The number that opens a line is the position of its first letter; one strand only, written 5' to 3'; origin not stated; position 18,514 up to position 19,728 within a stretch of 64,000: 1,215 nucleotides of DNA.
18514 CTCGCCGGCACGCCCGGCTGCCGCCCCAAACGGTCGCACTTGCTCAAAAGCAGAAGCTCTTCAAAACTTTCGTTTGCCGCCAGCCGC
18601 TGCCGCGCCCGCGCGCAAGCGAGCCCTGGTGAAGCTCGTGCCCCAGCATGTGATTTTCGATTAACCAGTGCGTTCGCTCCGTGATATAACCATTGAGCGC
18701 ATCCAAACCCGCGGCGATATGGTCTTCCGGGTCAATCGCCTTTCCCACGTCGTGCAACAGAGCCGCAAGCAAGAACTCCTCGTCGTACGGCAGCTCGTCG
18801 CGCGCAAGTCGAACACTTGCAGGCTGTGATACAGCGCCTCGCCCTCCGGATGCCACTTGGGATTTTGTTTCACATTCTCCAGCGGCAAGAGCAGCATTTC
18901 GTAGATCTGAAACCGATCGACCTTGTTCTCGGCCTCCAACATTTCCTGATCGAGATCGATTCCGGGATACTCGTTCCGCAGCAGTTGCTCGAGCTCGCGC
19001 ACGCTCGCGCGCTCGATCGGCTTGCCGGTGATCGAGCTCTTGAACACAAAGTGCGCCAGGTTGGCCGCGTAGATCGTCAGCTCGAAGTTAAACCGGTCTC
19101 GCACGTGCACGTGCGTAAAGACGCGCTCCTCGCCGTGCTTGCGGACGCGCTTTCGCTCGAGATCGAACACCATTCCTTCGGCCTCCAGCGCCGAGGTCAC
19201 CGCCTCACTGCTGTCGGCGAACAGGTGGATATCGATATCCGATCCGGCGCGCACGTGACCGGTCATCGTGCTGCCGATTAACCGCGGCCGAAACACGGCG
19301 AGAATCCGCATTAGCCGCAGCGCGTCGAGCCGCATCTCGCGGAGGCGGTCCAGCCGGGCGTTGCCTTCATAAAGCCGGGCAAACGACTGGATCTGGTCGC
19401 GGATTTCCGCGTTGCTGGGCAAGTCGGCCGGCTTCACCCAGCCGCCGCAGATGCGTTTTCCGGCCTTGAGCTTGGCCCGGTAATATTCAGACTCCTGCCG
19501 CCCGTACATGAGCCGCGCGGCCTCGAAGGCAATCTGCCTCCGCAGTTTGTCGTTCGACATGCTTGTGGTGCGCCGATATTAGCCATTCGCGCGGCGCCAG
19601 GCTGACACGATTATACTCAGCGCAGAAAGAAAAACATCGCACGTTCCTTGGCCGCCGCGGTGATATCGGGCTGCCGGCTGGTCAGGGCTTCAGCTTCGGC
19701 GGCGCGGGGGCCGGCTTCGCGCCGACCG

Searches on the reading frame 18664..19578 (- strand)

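Call 57: search_protein_families(library=pfam, proteins=[window:18664-19578:-], max_evalue=0.001)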
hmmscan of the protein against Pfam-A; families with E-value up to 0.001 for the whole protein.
window:18664-19578:- (305 aa): 1 family
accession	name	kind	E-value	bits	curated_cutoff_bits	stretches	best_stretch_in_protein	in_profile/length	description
PF14091.12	DUF4269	-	7.4e-05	23.5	28.9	1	84-171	3-88/151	Domain of unknown function (DUF4269)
